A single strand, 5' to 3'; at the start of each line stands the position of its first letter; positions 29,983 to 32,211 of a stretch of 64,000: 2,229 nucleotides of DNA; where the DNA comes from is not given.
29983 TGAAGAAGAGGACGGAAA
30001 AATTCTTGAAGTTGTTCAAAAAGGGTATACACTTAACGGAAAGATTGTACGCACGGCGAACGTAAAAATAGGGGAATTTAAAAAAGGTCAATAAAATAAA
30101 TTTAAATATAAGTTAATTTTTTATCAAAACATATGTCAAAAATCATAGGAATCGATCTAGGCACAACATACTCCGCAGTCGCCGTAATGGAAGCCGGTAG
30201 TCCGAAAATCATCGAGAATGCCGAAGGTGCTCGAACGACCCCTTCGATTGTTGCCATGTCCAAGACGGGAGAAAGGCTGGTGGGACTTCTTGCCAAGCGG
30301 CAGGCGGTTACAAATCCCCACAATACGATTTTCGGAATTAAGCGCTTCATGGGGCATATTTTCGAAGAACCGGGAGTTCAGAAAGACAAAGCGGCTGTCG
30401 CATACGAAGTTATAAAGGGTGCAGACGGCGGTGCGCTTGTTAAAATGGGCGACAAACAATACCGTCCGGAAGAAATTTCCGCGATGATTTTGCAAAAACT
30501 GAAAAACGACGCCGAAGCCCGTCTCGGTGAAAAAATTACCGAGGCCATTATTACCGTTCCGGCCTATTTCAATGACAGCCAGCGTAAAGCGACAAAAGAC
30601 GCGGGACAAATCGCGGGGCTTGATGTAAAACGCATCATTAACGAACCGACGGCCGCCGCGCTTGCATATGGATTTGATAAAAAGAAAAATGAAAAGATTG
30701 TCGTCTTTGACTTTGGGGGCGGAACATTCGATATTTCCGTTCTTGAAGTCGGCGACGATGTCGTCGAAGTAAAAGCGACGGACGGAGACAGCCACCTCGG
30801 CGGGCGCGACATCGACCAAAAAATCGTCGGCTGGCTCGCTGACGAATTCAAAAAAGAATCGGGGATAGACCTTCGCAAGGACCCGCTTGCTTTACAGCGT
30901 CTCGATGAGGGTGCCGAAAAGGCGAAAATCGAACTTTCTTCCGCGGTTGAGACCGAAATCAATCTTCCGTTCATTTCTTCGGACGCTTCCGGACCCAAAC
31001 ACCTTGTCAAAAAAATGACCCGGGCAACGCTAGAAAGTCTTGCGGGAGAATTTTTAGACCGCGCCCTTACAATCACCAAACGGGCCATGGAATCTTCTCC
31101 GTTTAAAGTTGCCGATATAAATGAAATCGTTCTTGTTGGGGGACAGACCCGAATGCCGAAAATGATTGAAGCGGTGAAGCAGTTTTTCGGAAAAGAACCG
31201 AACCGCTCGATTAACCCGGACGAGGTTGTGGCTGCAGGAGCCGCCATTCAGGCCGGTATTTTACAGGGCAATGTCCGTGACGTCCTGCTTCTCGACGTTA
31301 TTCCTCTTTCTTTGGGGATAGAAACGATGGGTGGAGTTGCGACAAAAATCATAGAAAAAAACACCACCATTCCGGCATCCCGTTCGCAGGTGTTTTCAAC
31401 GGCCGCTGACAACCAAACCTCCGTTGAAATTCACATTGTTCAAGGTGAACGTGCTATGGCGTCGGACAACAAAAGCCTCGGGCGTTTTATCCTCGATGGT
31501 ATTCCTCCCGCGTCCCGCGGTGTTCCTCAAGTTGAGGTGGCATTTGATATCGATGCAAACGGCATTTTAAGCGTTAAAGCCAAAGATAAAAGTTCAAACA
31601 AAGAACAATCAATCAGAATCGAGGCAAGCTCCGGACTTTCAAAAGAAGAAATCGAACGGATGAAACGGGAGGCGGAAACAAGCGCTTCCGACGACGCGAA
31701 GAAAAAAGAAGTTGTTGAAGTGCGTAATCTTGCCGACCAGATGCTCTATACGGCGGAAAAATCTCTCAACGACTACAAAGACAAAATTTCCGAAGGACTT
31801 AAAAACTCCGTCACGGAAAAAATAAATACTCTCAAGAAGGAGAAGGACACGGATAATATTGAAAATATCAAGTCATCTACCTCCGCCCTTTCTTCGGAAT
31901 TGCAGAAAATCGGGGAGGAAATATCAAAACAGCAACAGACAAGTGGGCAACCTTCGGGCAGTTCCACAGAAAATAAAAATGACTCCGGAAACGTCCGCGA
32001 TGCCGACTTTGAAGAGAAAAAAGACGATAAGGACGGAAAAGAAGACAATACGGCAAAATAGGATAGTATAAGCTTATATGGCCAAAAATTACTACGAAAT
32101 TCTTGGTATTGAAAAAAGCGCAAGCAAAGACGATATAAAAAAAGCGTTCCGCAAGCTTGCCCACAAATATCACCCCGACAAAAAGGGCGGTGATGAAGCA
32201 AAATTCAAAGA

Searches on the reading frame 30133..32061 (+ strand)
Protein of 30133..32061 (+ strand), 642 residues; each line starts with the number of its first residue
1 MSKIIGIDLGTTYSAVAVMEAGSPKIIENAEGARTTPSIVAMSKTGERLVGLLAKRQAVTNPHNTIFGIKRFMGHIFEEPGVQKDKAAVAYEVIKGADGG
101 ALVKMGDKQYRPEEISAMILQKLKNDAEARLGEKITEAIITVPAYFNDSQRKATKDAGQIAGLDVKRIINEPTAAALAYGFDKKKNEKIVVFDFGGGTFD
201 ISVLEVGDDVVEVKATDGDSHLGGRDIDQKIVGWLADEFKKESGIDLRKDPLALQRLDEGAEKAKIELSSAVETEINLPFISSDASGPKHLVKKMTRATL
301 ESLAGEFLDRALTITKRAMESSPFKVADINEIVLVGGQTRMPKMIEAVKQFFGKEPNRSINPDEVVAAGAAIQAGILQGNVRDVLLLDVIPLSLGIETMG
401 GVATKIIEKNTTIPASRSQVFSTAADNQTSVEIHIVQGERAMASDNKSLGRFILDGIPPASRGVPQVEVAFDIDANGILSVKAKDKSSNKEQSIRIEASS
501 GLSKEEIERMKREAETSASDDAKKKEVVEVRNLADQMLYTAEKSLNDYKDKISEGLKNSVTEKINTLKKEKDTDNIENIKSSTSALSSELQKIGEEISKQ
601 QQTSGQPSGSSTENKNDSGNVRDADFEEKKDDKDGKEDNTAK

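Call 29: search_protein_families(library=pfam, proteins=[window:30133-32061:+], max_evalue=0.00001)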
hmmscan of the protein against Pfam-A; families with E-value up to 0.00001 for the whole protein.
window:30133-32061:+ (642 aa): 2 families
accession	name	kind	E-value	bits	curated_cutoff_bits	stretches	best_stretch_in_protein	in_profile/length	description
PF00012.26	HSP70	-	2e-246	819.3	20.6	1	4-597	1-597/599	Hsp70 protein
PF06723.19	MreB_Mbl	-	1.7e-14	53.8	27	1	117-372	75-317/327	MreB/Mbl protein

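Call 30: find_homologous_proteins(query=window:30133-32061:+, max_evalue=1e-50)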
Query window:30133-32061:+ (642 aa): 8000 proteins with E <= 1e-50 among 8000 candidates; the best 120 are listed.
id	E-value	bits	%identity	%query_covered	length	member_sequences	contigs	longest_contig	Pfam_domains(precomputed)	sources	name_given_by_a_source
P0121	0.0e+0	1359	100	100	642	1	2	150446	PF00012.27,PF06723.20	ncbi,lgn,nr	ncbi:MAG: molecular chaperone DnaK [Patescibacteria group bacterium]|nr:molecular chaperone DnaK [ba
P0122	0.0e+0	1277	93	100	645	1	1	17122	PF00012.27,PF06723.20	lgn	-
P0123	0.0e+0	1143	85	98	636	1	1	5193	PF00012.27,PF06723.20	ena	-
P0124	0.0e+0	1137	84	98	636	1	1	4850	PF00012.27,PF06723.20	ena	-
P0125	0.0e+0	1134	84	98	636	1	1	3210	PF00012.27,PF06723.20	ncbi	-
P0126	0.0e+0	1133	84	98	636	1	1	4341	PF00012.27,PF06723.20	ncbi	-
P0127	0.0e+0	1128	-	-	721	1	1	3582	PF00012.27,PF06723.20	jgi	-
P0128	0.0e+0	1097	79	100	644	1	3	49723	PF00012.27,PF06723.20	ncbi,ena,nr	ncbi:MAG: molecular chaperone DnaK [Candidatus Pacebacteria bacterium]|nr:molecular chaperone DnaK [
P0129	0.0e+0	1079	80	98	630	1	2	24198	PF00012.27,PF06723.20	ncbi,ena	ncbi:MAG: molecular chaperone DnaK [Patescibacteria group bacterium]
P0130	0.0e+0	1077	80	98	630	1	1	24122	PF00012.27,PF06723.20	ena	-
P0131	0.0e+0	1054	77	99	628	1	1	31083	PF00012.27,PF06723.20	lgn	-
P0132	0.0e+0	1046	76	99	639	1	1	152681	PF00012.27,PF06723.20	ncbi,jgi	jgi:molecular chaperone DnaK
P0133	0.0e+0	1046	76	100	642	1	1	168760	PF00012.27,PF06723.20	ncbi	-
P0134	0.0e+0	1044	76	98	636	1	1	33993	PF00012.27,PF06723.20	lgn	-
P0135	0.0e+0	1044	77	98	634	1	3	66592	PF00012.27,PF06723.20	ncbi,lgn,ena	ncbi:MAG: molecular chaperone DnaK [Patescibacteria group bacterium]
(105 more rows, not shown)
